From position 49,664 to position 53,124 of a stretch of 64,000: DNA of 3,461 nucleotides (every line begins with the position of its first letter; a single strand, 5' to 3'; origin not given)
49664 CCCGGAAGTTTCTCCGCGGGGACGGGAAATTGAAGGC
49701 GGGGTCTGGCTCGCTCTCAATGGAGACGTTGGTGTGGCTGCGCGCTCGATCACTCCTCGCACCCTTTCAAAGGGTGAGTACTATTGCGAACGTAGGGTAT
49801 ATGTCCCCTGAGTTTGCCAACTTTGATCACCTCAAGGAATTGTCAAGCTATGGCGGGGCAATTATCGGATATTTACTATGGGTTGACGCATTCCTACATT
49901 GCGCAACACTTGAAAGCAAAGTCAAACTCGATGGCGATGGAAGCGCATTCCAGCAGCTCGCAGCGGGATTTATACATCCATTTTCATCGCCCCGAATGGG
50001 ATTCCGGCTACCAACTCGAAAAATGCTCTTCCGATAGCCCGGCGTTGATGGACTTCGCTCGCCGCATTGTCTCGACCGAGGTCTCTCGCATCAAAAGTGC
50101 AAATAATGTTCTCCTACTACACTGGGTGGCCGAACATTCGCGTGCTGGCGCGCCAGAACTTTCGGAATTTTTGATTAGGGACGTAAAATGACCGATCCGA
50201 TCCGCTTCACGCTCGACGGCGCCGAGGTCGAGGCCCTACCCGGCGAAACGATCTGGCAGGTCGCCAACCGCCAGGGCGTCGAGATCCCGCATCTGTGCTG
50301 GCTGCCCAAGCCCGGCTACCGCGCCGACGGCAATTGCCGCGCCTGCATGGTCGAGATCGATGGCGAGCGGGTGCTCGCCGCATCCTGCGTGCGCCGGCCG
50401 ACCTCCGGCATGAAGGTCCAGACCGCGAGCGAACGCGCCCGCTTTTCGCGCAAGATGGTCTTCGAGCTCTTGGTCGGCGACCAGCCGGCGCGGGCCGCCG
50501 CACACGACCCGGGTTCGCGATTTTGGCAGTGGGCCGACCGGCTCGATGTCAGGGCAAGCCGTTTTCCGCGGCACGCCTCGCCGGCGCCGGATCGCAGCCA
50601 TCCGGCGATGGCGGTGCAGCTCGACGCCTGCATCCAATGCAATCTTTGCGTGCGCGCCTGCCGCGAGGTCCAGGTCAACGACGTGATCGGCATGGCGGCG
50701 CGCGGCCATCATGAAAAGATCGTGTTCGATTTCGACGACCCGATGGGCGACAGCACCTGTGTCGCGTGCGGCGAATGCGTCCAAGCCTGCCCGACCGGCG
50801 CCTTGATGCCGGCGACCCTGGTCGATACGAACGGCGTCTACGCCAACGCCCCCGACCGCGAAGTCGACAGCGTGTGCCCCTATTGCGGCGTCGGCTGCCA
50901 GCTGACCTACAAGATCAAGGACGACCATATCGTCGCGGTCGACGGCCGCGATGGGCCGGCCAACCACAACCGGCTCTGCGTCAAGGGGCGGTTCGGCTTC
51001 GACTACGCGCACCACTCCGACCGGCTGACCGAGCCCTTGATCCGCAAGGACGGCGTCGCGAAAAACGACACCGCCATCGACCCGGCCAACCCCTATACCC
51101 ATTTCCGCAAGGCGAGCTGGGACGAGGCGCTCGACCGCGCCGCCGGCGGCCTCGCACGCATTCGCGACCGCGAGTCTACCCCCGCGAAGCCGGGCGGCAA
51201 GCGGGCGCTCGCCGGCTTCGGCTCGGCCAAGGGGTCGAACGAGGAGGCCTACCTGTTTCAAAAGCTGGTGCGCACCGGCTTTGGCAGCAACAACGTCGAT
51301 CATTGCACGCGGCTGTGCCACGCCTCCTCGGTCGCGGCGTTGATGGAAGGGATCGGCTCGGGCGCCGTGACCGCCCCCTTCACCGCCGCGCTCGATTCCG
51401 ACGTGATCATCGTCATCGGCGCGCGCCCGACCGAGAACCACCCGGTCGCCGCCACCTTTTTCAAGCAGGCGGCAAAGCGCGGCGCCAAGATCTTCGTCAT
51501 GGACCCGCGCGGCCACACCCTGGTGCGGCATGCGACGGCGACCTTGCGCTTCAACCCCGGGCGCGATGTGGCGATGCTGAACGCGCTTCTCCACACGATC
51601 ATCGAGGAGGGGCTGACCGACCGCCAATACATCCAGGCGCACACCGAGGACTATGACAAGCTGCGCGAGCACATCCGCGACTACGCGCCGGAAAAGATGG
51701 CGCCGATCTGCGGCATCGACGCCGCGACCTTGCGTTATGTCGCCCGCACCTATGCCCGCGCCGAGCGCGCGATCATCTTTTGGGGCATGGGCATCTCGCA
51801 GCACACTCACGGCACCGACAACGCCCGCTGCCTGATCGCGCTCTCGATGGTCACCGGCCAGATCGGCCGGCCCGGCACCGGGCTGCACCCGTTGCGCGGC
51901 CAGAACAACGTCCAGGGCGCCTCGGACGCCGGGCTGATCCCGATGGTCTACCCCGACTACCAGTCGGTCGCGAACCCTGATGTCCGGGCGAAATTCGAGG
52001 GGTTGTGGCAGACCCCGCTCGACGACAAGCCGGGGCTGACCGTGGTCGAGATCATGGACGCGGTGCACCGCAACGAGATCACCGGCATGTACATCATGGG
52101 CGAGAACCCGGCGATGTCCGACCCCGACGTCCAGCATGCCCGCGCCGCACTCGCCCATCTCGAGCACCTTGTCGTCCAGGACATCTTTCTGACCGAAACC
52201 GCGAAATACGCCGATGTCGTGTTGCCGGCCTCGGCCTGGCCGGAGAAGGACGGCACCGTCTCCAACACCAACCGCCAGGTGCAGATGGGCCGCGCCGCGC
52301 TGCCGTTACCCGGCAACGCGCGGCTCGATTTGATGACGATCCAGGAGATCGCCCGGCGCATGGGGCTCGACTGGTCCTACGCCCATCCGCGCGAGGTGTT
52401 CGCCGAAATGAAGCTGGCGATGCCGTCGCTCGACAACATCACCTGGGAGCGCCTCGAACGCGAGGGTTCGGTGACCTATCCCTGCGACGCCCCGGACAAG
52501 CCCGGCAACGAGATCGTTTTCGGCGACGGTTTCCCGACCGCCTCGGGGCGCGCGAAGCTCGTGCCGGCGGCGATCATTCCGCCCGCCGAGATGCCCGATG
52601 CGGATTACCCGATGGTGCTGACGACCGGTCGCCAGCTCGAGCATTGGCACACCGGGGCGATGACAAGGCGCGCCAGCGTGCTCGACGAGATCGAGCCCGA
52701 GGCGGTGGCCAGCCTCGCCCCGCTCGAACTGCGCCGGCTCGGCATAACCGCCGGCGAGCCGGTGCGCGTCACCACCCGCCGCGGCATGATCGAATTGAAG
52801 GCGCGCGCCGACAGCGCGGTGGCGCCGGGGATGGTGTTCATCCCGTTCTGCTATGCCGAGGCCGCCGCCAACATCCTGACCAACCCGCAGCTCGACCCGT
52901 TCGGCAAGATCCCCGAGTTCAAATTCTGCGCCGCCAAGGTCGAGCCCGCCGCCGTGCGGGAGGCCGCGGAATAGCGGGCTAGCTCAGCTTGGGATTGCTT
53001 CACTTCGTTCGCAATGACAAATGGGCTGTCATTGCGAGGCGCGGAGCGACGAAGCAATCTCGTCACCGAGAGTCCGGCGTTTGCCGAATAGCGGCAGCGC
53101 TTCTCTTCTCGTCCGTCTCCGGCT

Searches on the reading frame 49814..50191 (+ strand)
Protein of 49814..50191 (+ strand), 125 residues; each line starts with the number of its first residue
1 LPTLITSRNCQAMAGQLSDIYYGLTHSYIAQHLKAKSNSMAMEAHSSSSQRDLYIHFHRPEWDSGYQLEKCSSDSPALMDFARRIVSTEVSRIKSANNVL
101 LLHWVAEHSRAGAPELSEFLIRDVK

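Call 7: search_protein_families(library=pfam, proteins=[window:49814-50191:+], max_evalue=1)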
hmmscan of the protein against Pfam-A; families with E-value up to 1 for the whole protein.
window:49814-50191:+ (125 aa): 0 families

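Call 8: search_protein_families(library=padloc, proteins=[window:49814-50191:+], max_evalue=1)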
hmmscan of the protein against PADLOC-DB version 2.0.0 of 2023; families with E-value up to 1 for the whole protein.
window:49814-50191:+ (125 aa): 0 families

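Call 9: search_protein_families(library=ncbifam, proteins=[window:49814-50191:+], max_evalue=1)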
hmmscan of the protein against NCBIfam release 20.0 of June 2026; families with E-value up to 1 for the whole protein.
window:49814-50191:+ (125 aa): 0 families

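Call 77: search_protein_families(library=phrogs, proteins=[window:49814-50191:+], max_evalue=0.01)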
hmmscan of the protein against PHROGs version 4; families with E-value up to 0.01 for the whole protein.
window:49814-50191:+ (125 aa): 0 families

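Call 82: find_related_loci(query=window:49814-50191:+, collection=viral_contigs, flank=3000)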
Query window:49814-50191:+ (125 aa) in viral_contigs; peptide patterns used: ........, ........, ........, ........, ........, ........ (x = any residue, [..] = any of these).
16 stretches matched a pattern, but none encodes a relative of the query by tblastn (E <= 1e-3).

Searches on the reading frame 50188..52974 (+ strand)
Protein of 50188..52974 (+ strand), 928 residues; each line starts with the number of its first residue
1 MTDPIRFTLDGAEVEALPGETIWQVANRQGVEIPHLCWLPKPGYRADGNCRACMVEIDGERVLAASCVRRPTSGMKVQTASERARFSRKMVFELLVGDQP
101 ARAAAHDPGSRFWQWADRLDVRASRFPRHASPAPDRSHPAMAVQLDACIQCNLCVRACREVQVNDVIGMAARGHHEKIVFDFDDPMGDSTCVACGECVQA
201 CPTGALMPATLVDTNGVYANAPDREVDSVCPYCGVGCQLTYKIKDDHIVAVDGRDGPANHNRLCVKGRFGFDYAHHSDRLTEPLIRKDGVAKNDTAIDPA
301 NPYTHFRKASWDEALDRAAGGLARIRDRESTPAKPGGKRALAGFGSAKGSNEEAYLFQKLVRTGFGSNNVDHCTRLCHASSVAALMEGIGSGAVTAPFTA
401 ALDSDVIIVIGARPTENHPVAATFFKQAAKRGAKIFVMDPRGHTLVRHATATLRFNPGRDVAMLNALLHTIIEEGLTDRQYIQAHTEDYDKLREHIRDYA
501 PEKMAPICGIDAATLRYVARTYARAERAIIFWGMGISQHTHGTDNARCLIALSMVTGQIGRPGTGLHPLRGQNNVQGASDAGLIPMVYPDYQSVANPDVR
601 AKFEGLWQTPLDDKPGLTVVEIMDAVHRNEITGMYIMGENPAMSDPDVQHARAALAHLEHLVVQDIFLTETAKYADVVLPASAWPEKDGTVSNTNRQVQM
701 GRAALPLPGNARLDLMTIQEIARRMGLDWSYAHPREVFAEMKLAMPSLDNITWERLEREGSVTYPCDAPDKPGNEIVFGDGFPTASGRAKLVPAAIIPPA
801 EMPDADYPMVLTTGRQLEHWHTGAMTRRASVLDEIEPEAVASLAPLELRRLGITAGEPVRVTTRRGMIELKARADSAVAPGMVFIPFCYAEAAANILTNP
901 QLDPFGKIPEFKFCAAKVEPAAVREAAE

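Call 7: search_protein_families(library=pfam, proteins=[window:50188-52974:+], max_evalue=1)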
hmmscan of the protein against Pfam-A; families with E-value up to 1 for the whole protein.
window:50188-52974:+ (928 aa): 21 families
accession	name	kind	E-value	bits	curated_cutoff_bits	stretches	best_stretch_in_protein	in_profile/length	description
PF00384.28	Molybdopterin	-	9.4e-64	216.1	24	1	279-723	1-352/353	Molybdopterin oxidoreductase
PF01568.27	Molydop_binding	-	3.1e-27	95.2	26.8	1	809-915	1-110/110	Molydopterin dinucleotide binding domain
PF13510.11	Fer2_4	-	1.2e-20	73.8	22.8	1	3-81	2-81/82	2Fe-2S iron-sulfur cluster binding domain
PF04879.21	Molybdop_Fe4S4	-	4.4e-16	59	22.7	1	224-275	2-54/55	Molybdopterin oxidoreductase Fe4S4 domain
PF12838.12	Fer4_7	-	2.3e-08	34.8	27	1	148-205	2-52/52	4Fe-4S dicluster domain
PF22117.2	Fer4_Nqo3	-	9.2e-07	29.4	27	1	139-206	2-66/67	NADH-quinone oxidoreductase subunit 3, ferredoxin-like domain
PF13183.11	Fer4_8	-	1e-06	29.6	27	1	144-204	1-67/68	4Fe-4S dicluster domain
PF13187.11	Fer4_9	-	1.2e-06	28.8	27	1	147-205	1-51/52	4Fe-4S dicluster domain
PF14697.11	Fer4_21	-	2.7e-06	27.8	35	2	143-204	3-55/59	4Fe-4S dicluster domain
PF00111.32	Fer2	-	6.2e-06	26.5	21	1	11-64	5-53/77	2Fe-2S iron-sulfur cluster binding domain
PF00037.32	Fer4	-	1.7e-05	24.9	21.1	2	189-206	6-23/24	4Fe-4S binding domain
PF13237.11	Fer4_10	-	6.1e-05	23.3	25.5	2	143-202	4-53/53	4Fe-4S dicluster domain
PF13484.11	Fer4_16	-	6.3e-05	24.1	30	1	191-219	2-31/66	4Fe-4S double cluster binding domain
PF12800.12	Fer4_4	-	0.0014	19.2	24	2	189-204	2-17/17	4Fe-4S binding domain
PF12797.12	Fer4_2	-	0.0014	18.9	24.5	2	189-203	8-22/22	4Fe-4S binding domain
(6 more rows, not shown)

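Call 9: search_protein_families(library=ncbifam, proteins=[window:50188-52974:+], max_evalue=1)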
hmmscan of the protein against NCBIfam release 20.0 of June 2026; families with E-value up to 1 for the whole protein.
window:50188-52974:+ (928 aa): 98 families (the best 25 are shown)
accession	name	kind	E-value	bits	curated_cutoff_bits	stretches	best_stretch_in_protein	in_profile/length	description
TIGR01591.1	Fdh-alpha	equivalog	7.7e-215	714.9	666.25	1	229-918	2-672/672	formate dehydrogenase subunit alpha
NF047855.1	AssmNtatRedNasC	equivalog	1.9e-144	482.6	1100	1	223-920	18-708/708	assimilatory nitrate reductase catalytic subunit NasC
NF041323.1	Nitr_red_NasA_Halo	equivalog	1.7e-108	364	1000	1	233-918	3-672/673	assimilatory nitrate reductase NasA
NF010055.0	PRK13532.1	equivalog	2.8e-93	313.7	904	3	487-728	326-574/830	nitrate reductase catalytic subunit NapA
TIGR01706.1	NAPA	equivalog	6.5e-91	305.9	930.55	3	489-729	328-575/830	periplasmic nitrate reductase subunit alpha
NF041513.1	formate_DH_Act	exception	6.3e-75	252.7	1400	4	220-498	37-307/1067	formate dehydrogenase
TIGR01701.1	Fdhalpha-like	subfamily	1.4e-73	248.3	582.15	1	304-917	111-740/744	FdhF/YdeP family oxidoreductase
TIGR01553.1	formate-DH-alph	equivalog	4.4e-73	246.5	814.2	4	224-487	43-305/1009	formate dehydrogenase-N subunit alpha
TIGR01973.1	NuoG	equivalog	1e-69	235.9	470.05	1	8-720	2-605/606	NADH-quinone oxidoreductase subunit NuoG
NF005895.0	PRK07860.1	equivalog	9.1e-67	225.7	802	2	2-742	15-675/811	NADH-quinone oxidoreductase subunit G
NF012032.0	PRK15488.1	equivalog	8.6e-53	179.4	694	1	195-764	13-564/759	thiosulfate reductase PhsA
NF040763.1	FeFe_hydrog_A6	exception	4.5e-44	150.8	765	1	6-210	2-209/571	NADH-dependent [FeFe] hydrogenase, group A6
NF007406.0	PRK09939.1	equivalog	2.7e-43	148.2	1473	2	475-662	308-487/759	acid resistance putative oxidoreductase YdeP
NF005745.0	PRK07569.1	equivalog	1e-42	146.1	333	1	7-207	6-208/238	bidirectional hydrogenase complex protein HoxU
TIGR00509.1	bisC_fam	subfamily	1.7e-39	135.7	1017.55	1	240-736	8-521/772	molybdopterin guanine dinucleotide-containing S/N-oxide reductase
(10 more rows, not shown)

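Call 10: find_related_loci(query=window:50188-52974:+, collection=genome_contigs, flank=6000)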
Query window:50188-52974:+ (928 aa) in genome_contigs; peptide patterns used: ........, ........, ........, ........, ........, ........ (x = any residue, [..] = any of these).
600 stretches matched a pattern (row limit reached: there are more); 594 encode a relative of the query (tblastn E <= 1e-3); the best 80 are kept; 80 distinct loci.
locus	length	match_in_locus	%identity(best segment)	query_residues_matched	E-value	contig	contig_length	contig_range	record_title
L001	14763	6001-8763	91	1-928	0e+0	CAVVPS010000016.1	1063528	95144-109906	MAG: uncultured Alphaproteobacteria bacterium isolate MFD02579.bin.1.15 genome assembly, contig: contig_6396, whole geno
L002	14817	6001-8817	87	1-927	0e+0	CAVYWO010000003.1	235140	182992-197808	MAG: uncultured Alphaproteobacteria bacterium isolate MFD01248.bin.2.46 genome assembly, contig: contig_19705, whole gen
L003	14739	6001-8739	88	1-920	0e+0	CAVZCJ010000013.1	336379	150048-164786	MAG: uncultured Alphaproteobacteria bacterium isolate MFD00991.bin.2.2 genome assembly, contig: contig_32538, whole geno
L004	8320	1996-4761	79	1-928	0e+0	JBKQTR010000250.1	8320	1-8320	MAG: Stellaceae bacterium isolate MHr2D2E2F__bin_5 MHr2D2E2F_000000145357, whole genome shotgun sequence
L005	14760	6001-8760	74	5-928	0e+0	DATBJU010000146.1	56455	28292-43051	MAG TPA_asm: Xanthobacteraceae bacterium isolate SMAG_U3928 k141_954553, whole genome shotgun sequence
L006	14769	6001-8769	74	1-928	0e+0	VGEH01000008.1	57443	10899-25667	MAG: Alphaproteobacteria bacterium isolate K_Offshore_80m_m2_051 K_Offshore_80m_m2_051_Ga0194132_10000998, whole genome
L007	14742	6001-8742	75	1-919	0e+0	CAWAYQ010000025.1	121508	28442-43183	MAG: uncultured Alphaproteobacteria bacterium isolate MFD06742.bin.3.826 genome assembly, contig: contig_55328, whole ge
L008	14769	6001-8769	74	1-928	0e+0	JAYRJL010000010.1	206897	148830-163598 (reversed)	MAG: Alphaproteobacteria bacterium isolate SZ_szas3bin.18 NODE_94_length_206897_cov_4.0394, whole genome shotgun sequenc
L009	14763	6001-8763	72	5-928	0e+0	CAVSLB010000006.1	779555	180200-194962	MAG: uncultured Alphaproteobacteria bacterium isolate MFD09206.bin.2.96 genome assembly, contig: contig_184, whole genom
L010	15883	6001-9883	73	1-928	0e+0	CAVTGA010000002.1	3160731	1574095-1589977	MAG: uncultured Alphaproteobacteria bacterium isolate MFD09212.bin.1.19 genome assembly, contig: contig_3143, whole geno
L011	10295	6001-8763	71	1-927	0e+0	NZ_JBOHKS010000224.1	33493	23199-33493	MAG: Hypericibacter sp. isolate H1-B2_metawrap_bin.14 k127_80267, whole genome shotgun sequence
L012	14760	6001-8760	72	5-928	0e+0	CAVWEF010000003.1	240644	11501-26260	MAG: uncultured Alphaproteobacteria bacterium isolate MFD09286.bin.2.79 genome assembly, contig: contig_17507, whole gen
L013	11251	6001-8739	72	4-922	0e+0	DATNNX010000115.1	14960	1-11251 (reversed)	MAG TPA_asm: Xanthobacteraceae bacterium isolate SMAG_U11516 k141_380446, whole genome shotgun sequence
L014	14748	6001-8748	73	1-920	0e+0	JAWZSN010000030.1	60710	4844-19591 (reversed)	Geminicoccaceae bacterium 1502E NODE_30, whole genome shotgun sequence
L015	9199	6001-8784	73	1-928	0e+0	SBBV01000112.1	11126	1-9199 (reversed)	MAG: Candidatus Odyssella thessalonicensis isolate Bin_9_1 Hy_contig24885, whole genome shotgun sequence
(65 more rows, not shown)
